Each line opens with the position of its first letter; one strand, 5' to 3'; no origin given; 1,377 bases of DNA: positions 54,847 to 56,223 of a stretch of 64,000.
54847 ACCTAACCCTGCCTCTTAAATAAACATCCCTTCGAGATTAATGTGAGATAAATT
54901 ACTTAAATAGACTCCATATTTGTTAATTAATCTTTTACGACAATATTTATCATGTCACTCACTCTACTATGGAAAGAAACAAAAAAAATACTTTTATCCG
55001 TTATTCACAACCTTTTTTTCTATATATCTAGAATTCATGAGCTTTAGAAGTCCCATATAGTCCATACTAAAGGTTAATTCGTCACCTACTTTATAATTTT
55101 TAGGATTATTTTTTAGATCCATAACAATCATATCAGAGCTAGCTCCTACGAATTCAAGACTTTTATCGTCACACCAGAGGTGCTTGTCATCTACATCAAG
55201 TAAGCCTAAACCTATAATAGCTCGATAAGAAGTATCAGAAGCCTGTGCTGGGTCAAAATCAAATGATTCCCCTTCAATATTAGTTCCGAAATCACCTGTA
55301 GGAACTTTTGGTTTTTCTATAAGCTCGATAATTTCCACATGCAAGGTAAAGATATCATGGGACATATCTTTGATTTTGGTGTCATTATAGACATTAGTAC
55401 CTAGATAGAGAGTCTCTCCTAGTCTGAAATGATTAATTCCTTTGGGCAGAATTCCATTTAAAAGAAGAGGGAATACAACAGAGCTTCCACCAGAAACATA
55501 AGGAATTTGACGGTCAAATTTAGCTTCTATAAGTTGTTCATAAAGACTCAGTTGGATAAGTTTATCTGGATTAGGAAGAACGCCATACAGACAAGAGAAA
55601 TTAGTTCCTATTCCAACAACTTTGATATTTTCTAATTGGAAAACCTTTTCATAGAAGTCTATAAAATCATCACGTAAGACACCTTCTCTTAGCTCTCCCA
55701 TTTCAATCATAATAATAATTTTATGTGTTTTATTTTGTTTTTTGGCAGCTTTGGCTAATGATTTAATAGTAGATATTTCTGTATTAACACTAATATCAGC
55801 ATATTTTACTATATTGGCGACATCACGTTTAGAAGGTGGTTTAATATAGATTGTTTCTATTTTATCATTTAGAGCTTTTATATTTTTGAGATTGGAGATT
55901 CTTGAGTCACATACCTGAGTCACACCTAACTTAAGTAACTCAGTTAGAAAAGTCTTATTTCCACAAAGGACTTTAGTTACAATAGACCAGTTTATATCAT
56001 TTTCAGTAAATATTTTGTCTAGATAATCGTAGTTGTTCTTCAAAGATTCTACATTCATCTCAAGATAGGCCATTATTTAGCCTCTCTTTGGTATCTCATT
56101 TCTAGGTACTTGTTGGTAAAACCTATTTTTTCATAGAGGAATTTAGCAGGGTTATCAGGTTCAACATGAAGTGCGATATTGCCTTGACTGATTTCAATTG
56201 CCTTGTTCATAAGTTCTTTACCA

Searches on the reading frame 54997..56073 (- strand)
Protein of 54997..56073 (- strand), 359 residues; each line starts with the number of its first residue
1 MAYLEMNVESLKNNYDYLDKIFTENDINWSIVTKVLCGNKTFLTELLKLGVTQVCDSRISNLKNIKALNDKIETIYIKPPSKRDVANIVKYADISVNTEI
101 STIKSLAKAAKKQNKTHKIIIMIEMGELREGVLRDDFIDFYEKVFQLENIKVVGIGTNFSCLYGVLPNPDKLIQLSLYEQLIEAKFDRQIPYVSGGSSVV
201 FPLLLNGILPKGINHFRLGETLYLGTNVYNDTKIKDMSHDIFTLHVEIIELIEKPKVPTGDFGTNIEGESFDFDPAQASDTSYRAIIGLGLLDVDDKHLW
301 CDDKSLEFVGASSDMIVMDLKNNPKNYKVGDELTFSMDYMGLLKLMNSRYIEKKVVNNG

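Call 102: find_homologous_proteins(query=window:54997-56073:-, max_evalue=1e-30)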
Query window:54997-56073:- (359 aa): 6237 proteins with E <= 1e-30 among 8000 candidates; the best 120 are listed.
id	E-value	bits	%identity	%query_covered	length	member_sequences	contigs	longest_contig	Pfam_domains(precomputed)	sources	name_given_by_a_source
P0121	8.5e-214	727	89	100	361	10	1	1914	PF01168.27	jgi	-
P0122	3.5e-210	715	88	100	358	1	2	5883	PF01168.27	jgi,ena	-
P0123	4.6e-210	715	87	99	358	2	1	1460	PF01168.27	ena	-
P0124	2.1e-209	713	89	99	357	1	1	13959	PF01168.27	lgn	-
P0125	2.6e-209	712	88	99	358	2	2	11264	PF01168.27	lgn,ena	-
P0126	8.3e-208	707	88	99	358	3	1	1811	PF01168.27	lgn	-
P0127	1.2e-206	704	87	100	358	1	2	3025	PF01168.27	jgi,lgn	jgi:predicted amino acid racemase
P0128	1.5e-202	690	86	99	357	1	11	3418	PF01168.27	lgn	-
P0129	4.4e-199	679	84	99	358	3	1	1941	PF01168.27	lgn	-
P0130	3.5e-196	669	83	99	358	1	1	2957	PF01168.27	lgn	-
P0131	6.9e-175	599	74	99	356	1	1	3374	PF01168.27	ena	-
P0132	2.2e-172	591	73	98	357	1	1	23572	PF01168.27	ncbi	-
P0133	8.1e-172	589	72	100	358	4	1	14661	PF01168.27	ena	-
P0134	4.9e-171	586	72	99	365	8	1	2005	PF01168.27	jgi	-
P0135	2.0e-170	584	71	99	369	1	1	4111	PF01168.27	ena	-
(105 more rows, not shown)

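Call 103: find_encoding_contigs(protein=P0124, flank=5000, max_places=2)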
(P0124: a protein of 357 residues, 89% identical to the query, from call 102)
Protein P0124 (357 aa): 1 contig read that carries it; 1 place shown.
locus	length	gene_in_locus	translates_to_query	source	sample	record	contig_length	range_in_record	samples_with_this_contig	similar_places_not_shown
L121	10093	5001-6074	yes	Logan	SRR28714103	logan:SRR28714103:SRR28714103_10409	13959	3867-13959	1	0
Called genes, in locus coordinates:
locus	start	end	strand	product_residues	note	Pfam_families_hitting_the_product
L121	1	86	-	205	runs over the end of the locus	PF01135:PCMT (weak), PF01596:Methyltransf_3, PF01564:Spermine_synth (weak), PF13847:Methyltransf_31 (weak), PF13578:Methyltransf_24, PF13649:Methyltransf_25 (weak)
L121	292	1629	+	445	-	PF00072:Response_reg, PF00158:Sigma54_activat, PF25601:AAA_lid_14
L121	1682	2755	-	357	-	PF01757:Acyl_transf_3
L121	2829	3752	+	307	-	-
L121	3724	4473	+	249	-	PF00528:BPD_transp_1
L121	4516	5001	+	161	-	PF13673:Acetyltransf_10, PF00583:Acetyltransf_1, PF13508:Acetyltransf_7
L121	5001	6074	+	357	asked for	PF01168:Ala_racemase_N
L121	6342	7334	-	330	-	PF01075:Glyco_transf_9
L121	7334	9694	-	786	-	PF13424:TPR_12 (faint), PF00989:PAS (faint), PF13188:PAS_8 (faint), PF08448:PAS_4 (weak), PF13426:PAS_9 (faint), PF02518:HATPase_c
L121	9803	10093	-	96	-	?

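Call 104: find_encoding_contigs(protein=P0125, flank=5000, max_places=2)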
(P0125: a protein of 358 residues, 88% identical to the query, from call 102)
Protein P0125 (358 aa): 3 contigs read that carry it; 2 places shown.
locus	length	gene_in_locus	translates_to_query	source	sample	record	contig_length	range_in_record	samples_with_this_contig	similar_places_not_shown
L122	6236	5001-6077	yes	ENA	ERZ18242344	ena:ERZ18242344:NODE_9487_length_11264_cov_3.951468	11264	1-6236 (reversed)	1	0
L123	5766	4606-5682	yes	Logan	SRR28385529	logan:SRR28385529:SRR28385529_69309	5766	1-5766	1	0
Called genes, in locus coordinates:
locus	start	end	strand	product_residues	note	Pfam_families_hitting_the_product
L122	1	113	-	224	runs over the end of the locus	PF01135:PCMT (weak), PF01596:Methyltransf_3, PF01564:Spermine_synth, PF13578:Methyltransf_24, PF13649:Methyltransf_25 (weak)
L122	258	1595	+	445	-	PF00072:Response_reg, PF00158:Sigma54_activat, PF14532:Sigma54_activ_2, PF25601:AAA_lid_14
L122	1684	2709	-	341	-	PF01757:Acyl_transf_3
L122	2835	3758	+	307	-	-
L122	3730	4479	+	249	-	PF00528:BPD_transp_1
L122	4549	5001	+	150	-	PF00583:Acetyltransf_1, PF13673:Acetyltransf_10, PF13508:Acetyltransf_7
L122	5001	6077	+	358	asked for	PF01168:Ala_racemase_N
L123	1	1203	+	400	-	?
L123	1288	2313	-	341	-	PF01757:Acyl_transf_3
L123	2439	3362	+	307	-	-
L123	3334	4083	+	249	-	PF00528:BPD_transp_1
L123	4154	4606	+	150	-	PF13673:Acetyltransf_10, PF00583:Acetyltransf_1, PF13508:Acetyltransf_7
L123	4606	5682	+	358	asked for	PF01168:Ala_racemase_N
